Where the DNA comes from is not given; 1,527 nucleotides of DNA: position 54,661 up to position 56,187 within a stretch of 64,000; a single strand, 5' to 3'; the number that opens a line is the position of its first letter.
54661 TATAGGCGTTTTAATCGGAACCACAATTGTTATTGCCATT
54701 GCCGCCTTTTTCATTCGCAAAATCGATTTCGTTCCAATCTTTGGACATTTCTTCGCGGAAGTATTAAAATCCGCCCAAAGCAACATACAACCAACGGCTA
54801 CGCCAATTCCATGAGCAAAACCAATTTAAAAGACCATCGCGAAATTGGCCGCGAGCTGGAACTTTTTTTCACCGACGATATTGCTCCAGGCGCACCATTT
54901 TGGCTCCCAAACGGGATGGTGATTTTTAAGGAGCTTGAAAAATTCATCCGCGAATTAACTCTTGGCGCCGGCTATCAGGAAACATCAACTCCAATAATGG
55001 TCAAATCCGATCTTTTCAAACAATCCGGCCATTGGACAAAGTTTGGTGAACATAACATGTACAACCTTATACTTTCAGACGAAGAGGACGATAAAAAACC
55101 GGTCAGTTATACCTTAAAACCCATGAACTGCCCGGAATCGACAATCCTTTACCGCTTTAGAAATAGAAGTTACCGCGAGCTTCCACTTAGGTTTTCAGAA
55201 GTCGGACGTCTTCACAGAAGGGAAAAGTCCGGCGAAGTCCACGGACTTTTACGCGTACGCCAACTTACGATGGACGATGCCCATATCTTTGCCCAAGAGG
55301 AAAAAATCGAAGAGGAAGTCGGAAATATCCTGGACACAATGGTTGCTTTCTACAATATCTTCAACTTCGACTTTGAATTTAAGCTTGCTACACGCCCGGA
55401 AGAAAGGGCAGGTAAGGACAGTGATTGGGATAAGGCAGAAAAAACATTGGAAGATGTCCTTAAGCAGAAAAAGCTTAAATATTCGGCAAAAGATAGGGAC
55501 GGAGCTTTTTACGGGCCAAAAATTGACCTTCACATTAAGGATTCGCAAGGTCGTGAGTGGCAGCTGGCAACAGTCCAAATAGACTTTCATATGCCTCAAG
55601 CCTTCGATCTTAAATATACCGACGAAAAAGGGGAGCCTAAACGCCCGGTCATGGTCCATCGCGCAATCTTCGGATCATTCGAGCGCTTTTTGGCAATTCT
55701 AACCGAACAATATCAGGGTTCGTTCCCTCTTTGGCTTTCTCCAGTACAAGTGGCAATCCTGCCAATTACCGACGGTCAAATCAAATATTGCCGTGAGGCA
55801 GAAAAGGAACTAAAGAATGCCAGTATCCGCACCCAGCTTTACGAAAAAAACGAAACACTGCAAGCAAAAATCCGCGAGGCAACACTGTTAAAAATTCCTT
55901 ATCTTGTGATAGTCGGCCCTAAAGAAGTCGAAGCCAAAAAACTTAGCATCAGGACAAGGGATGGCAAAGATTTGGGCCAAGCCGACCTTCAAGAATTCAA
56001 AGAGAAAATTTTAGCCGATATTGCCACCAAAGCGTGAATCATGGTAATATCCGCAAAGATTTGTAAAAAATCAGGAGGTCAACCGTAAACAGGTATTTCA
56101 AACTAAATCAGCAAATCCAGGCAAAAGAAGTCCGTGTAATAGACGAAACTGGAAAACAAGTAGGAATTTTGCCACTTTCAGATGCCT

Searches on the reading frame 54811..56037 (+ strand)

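Call 62: search_protein_families(library=pfam, proteins=[window:54811-56037:+], max_evalue=0.001)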
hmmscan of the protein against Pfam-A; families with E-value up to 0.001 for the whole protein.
window:54811-56037:+ (408 aa): 2 families
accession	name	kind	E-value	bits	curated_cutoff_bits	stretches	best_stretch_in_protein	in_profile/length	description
PF00587.30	tRNA-synt_2b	-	1.4e-41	143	29.3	1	97-301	8-179/179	tRNA synthetase class II core domain (G, H, P, S and T)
PF03129.25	HGTP_anticodon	-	8.9e-22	77.5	21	1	313-401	1-92/94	Anticodon binding domain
